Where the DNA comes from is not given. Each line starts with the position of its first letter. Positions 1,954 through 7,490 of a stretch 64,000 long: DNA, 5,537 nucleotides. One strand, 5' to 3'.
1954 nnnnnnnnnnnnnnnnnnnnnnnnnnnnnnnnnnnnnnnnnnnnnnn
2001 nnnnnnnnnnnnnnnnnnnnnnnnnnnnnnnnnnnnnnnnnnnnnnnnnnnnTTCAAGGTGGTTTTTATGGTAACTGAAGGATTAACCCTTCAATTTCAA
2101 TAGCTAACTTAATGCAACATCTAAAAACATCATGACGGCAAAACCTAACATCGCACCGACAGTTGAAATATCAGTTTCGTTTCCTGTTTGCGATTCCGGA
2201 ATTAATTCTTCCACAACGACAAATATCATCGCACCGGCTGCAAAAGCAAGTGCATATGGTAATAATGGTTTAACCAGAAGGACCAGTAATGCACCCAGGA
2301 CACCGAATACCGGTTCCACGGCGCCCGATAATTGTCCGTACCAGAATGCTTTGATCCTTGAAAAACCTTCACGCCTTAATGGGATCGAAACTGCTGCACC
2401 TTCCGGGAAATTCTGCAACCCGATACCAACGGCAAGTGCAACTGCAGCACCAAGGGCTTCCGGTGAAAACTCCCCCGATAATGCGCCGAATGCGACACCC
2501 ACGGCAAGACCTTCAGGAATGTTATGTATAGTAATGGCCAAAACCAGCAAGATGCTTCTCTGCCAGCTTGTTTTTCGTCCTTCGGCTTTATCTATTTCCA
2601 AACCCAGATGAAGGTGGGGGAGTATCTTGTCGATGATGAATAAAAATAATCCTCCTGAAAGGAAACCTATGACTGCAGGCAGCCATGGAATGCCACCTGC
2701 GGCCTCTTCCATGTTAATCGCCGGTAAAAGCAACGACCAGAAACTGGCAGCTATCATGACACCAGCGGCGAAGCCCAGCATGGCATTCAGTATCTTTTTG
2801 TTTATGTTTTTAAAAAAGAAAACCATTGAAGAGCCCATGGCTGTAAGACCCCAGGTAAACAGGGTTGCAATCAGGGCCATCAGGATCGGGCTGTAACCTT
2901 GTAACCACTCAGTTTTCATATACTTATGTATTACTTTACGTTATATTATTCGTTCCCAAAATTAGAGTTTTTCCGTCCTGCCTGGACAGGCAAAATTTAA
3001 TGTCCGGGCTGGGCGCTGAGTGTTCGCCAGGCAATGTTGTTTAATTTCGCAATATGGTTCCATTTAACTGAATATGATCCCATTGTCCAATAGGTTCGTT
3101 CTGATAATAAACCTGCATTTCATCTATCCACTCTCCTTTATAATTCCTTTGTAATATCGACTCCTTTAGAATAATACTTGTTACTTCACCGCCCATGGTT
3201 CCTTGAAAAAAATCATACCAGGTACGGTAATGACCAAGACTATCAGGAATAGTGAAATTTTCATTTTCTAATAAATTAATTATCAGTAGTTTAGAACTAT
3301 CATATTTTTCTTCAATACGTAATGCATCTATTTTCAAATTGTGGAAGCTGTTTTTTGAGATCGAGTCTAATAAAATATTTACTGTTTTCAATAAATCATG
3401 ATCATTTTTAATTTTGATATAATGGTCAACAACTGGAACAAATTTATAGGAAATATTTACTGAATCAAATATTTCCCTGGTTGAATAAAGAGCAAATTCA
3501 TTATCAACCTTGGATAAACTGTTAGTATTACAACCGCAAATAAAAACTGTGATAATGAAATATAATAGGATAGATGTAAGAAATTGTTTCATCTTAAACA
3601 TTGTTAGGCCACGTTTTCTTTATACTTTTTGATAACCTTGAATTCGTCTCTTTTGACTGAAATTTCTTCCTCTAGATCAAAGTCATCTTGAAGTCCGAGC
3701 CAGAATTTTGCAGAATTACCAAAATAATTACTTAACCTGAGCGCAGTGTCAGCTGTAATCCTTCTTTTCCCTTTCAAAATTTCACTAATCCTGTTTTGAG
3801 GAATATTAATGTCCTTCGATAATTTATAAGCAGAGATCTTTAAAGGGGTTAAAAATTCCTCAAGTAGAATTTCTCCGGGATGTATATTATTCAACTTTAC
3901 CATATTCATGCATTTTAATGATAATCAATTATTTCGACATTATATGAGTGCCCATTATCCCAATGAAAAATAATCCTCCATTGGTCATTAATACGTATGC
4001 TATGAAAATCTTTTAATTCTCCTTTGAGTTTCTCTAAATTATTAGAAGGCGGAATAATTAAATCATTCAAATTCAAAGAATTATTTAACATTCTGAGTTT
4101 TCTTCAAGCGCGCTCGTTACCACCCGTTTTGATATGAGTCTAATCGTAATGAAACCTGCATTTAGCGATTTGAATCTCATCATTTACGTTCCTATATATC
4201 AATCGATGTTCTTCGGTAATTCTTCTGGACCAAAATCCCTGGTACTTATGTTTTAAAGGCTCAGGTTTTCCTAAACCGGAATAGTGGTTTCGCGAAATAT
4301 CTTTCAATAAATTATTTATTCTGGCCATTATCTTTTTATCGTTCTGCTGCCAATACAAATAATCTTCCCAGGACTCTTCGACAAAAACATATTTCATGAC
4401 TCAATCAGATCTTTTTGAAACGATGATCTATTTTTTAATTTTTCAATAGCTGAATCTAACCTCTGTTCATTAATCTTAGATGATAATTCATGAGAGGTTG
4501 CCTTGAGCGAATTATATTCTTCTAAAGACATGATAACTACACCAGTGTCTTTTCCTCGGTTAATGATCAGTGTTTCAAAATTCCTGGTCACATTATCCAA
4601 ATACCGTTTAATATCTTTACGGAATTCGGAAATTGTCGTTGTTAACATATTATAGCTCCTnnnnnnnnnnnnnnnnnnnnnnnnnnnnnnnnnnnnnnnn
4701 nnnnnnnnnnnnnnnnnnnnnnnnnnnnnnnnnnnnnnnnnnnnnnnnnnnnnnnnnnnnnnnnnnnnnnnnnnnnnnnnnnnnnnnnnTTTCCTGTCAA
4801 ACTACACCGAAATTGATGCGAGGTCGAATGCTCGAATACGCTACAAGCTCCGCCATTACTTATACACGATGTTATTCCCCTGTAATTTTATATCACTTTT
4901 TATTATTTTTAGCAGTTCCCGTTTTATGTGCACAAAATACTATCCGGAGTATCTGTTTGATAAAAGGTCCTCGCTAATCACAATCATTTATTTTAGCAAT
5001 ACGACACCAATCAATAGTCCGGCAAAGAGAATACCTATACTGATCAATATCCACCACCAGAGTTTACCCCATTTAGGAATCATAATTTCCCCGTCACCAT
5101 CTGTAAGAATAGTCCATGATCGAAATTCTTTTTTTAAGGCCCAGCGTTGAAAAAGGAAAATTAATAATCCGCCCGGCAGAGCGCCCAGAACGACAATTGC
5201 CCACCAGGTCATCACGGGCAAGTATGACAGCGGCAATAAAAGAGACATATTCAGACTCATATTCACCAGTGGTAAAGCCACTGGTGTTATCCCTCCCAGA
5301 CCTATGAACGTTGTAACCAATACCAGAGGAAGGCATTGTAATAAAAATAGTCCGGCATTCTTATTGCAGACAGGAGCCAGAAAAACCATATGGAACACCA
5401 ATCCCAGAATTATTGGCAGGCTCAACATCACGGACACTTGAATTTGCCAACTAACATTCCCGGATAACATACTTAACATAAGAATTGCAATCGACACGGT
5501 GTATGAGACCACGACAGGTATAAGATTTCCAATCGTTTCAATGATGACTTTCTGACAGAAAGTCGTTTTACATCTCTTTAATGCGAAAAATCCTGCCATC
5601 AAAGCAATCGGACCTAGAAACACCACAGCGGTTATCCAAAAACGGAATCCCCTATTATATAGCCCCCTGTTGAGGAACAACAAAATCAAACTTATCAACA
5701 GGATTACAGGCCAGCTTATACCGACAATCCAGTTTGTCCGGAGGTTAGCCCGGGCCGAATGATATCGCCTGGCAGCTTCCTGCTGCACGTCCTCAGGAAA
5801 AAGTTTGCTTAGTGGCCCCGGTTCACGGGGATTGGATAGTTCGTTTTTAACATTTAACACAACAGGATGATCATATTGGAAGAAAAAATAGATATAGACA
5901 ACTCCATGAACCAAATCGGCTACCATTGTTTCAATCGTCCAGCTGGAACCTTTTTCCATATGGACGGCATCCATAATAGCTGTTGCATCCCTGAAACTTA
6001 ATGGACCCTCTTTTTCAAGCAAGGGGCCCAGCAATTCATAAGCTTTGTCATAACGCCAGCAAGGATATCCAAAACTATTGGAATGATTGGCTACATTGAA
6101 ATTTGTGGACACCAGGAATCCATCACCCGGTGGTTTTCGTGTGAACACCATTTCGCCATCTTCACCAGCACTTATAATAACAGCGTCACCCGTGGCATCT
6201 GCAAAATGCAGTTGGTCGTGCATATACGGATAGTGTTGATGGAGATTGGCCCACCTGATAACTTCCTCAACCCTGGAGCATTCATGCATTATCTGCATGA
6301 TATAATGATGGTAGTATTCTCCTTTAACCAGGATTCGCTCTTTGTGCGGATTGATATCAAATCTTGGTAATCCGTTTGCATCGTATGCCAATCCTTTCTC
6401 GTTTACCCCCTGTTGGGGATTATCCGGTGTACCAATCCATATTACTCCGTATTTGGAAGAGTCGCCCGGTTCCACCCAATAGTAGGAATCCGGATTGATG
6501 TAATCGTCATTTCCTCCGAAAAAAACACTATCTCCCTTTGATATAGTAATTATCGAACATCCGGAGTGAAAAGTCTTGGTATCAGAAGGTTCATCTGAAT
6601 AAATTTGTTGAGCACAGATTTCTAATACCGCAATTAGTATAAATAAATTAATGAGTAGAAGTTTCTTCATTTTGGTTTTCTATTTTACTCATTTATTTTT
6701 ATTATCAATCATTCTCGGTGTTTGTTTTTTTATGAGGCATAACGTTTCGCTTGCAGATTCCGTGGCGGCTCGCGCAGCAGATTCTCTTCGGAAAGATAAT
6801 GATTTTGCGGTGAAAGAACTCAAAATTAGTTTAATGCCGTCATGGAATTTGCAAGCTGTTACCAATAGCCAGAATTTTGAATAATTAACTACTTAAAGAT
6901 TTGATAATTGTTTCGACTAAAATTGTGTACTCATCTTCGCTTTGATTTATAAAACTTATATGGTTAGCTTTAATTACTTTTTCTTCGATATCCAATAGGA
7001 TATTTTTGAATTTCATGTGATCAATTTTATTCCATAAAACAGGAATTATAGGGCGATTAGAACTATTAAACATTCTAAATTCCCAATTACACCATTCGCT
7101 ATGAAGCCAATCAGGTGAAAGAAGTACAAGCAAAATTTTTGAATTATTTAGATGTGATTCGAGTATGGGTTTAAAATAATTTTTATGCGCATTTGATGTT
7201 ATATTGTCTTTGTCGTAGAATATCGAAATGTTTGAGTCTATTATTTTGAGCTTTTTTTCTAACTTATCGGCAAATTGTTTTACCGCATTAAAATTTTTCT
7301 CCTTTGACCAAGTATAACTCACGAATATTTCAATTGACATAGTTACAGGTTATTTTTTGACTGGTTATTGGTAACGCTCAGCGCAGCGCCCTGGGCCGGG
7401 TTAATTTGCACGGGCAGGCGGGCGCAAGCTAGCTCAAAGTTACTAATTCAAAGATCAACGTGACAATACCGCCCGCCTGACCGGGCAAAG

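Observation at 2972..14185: Integron-like gene-cassette array (at least 11 cassettes) in a Bacteroidota chromosome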

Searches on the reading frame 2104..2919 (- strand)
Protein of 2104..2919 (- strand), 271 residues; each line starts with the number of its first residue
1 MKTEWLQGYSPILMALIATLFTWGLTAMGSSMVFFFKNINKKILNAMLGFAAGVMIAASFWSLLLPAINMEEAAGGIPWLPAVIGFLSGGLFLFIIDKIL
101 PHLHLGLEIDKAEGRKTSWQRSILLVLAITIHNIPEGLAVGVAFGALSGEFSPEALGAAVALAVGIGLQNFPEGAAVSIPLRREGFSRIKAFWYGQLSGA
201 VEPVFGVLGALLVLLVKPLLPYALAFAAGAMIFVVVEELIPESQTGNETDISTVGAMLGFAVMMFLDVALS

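Call 41: search_protein_families(library=pfam, proteins=[window:2104-2919:-], max_evalue=0.01)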
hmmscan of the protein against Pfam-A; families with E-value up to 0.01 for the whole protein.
window:2104-2919:- (271 aa): 1 family
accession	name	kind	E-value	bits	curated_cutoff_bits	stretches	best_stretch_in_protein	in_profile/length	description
PF02535.28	Zip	-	1.2e-23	84.3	35.1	2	121-266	177-322/323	ZIP Zinc transporter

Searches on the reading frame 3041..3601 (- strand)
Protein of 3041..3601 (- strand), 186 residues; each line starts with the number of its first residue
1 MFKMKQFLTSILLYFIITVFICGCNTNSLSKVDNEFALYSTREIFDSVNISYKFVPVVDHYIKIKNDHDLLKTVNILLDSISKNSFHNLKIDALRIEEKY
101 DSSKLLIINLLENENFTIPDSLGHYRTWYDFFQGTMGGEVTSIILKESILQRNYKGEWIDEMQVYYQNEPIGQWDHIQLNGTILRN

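Call 5: search_protein_families(library=ncbifam, proteins=[window:3041-3601:-], max_evalue=0.01)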
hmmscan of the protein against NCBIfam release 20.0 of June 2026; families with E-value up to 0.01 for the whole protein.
window:3041-3601:- (186 aa): 0 families

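Call 6: search_protein_families(library=pfam, proteins=[window:3041-3601:-], max_evalue=0.01)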
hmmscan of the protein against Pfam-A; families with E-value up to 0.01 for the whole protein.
window:3041-3601:- (186 aa): 0 families

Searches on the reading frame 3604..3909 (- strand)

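Call 5: search_protein_families(library=ncbifam, proteins=[window:3604-3909:-], max_evalue=0.01)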
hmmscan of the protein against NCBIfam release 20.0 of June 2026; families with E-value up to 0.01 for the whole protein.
window:3604-3909:- (101 aa): 1 family
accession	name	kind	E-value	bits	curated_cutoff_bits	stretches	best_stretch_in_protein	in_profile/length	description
TIGR02607.1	antidote_HigA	equivalog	4.4e-31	106.5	47.7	1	6-81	2-77/81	HigA family addiction module antitoxin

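Call 6: search_protein_families(library=pfam, proteins=[window:3604-3909:-], max_evalue=0.01)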
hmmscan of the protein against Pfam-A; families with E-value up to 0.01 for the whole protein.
window:3604-3909:- (101 aa): 3 families
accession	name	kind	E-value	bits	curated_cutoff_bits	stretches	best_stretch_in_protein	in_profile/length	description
PF01381.28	HTH_3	-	2.1e-08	34.5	23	1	17-66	2-51/55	Helix-turn-helix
PF12844.13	HTH_19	-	1.9e-05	24.9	30.2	1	23-70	11-57/64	Helix-turn-helix domain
PF13443.12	HTH_26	-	2.2e-05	25.1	22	1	18-64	4-51/63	Cro/C1-type HTH DNA-binding domain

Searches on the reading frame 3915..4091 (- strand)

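Call 5: search_protein_families(library=ncbifam, proteins=[window:3915-4091:-], max_evalue=0.01)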
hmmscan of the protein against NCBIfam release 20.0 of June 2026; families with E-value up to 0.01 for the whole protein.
window:3915-4091:- (58 aa): 1 family
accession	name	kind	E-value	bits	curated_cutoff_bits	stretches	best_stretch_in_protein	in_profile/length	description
TIGR02116.1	toxin_Txe_YoeB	equivalog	5.5e-05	23.3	51.8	1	18-52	40-71/80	Txe/YoeB family addiction module toxin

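Call 6: search_protein_families(library=pfam, proteins=[window:3915-4091:-], max_evalue=0.01)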
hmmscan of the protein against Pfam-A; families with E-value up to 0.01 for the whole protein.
window:3915-4091:- (58 aa): 2 families
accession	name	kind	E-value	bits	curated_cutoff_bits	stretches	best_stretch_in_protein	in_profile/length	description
PF05015.19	HigB-like_toxin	-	1.2e-15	58.1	27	1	1-58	35-91/91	RelE-like toxin of type II toxin-antitoxin system HigB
PF06769.20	YoeB_toxin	-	0.0033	17.8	27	1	20-48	42-70/80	YoeB-like toxin of bacterial type II toxin-antitoxin system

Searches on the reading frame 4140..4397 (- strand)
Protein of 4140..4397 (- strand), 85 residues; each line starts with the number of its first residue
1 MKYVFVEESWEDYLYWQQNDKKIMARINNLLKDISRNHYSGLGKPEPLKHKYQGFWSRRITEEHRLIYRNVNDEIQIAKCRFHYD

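Call 5: search_protein_families(library=ncbifam, proteins=[window:4140-4397:-], max_evalue=0.01)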
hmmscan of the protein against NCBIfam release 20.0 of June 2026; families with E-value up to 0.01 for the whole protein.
window:4140-4397:- (85 aa): 1 family
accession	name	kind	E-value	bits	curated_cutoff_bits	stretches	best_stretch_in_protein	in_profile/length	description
TIGR02116.1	toxin_Txe_YoeB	equivalog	7.8e-33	112.5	51.8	1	5-84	1-80/80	Txe/YoeB family addiction module toxin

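Call 6: search_protein_families(library=pfam, proteins=[window:4140-4397:-], max_evalue=0.01)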
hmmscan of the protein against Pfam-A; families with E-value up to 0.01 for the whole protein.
window:4140-4397:- (85 aa): 2 families
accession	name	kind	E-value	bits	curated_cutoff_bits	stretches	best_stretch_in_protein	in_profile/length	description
PF06769.20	YoeB_toxin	-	2.5e-37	127.2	27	1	5-84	1-80/80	YoeB-like toxin of bacterial type II toxin-antitoxin system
PF05016.21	ParE_toxin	-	0.0089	17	23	0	12-77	16-79/89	ParE toxin of type II toxin-antitoxin system, parDE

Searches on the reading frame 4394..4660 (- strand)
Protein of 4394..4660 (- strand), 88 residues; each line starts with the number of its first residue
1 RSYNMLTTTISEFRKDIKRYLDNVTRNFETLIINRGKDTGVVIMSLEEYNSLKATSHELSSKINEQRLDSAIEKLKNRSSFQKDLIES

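Call 5: search_protein_families(library=ncbifam, proteins=[window:4394-4660:-], max_evalue=0.01)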
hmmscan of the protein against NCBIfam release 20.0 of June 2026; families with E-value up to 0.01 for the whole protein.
window:4394-4660:- (88 aa): 2 families
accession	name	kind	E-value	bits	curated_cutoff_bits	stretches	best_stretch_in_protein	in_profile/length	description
NF008499.0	PRK11409.1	equivalog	2.5e-13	50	121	1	5-87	1-83/83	YoeB-YefM toxin-antitoxin system antitoxin YefM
TIGR01552.1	phd_fam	subfamily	7.2e-05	22.1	20.8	1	9-55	3-48/53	type II toxin-antitoxin system prevent-host-death family antitoxin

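Call 6: search_protein_families(library=pfam, proteins=[window:4394-4660:-], max_evalue=0.01)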
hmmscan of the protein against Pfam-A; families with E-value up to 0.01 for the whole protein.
window:4394-4660:- (88 aa): 1 family
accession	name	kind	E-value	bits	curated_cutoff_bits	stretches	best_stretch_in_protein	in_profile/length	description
PF02604.26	PhdYeFM_antitox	-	6.7e-17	61.5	29.8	1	5-76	1-72/74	Antitoxin Phd_YefM, type II toxin-antitoxin system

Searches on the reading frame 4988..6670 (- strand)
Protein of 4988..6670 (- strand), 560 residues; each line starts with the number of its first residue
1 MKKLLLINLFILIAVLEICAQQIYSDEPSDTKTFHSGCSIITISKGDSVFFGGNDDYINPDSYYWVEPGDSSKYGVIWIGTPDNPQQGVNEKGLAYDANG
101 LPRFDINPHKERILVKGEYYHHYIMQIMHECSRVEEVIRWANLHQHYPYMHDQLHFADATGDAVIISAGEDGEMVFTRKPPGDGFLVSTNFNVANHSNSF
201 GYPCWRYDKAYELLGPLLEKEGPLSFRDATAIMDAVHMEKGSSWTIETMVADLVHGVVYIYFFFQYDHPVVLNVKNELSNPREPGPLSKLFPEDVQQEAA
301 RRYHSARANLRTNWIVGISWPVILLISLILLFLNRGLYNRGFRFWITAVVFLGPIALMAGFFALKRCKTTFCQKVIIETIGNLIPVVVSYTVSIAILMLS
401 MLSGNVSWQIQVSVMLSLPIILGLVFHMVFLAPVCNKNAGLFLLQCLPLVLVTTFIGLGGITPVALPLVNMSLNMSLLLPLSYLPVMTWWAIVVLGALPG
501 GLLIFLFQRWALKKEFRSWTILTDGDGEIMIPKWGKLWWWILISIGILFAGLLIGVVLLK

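Call 5: search_protein_families(library=ncbifam, proteins=[window:4988-6670:-], max_evalue=0.01)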
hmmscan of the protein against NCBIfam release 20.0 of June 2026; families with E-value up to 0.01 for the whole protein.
window:4988-6670:- (560 aa): 0 families

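Call 6: search_protein_families(library=pfam, proteins=[window:4988-6670:-], max_evalue=0.01)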
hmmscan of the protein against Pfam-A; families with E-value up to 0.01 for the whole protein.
window:4988-6670:- (560 aa): 1 family
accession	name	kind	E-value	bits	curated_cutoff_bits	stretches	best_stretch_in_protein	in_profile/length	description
PF02275.23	CBAH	-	0.0026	17.9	20.4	1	72-178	49-167/316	Linear amide C-N hydrolases, choloylglycine hydrolase family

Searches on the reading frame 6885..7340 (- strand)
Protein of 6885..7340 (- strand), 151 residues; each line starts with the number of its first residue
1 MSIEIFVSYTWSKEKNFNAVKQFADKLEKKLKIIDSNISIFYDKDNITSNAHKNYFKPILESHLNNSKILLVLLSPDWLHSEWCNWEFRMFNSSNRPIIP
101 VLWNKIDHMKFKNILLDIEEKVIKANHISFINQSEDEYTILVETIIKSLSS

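Call 5: search_protein_families(library=ncbifam, proteins=[window:6885-7340:-], max_evalue=0.01)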
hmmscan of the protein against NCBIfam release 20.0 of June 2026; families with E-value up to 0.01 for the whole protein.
window:6885-7340:- (151 aa): 2 families
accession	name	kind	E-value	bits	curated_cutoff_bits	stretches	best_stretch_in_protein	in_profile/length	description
NF040588.1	FxsC_Nterm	equivalog_domain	2.2e-06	27.7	130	1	17-109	21-124/182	TIR-like protein FxsC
NF058526.1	Thoeris_type3_ThcB4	equivalog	2.4e-06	26.6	220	1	5-112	130-226/375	Thoeris type III anti-phage system protein ThcB4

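Call 6: search_protein_families(library=pfam, proteins=[window:6885-7340:-], max_evalue=0.01)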
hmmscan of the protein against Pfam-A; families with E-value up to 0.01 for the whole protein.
window:6885-7340:- (151 aa): 3 families
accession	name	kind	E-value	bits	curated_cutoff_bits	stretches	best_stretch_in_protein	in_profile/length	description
PF13676.11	TIR_2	-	9.5e-12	45.9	28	1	5-105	1-93/122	TIR domain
PF08937.16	ThsB_TIR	-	1.3e-10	42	21.2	1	6-102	1-94/100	Thoeris protein ThsB, TIR-like domain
PF01582.25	TIR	-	1.6e-06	28.4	21.3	1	6-88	2-77/179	TIR domain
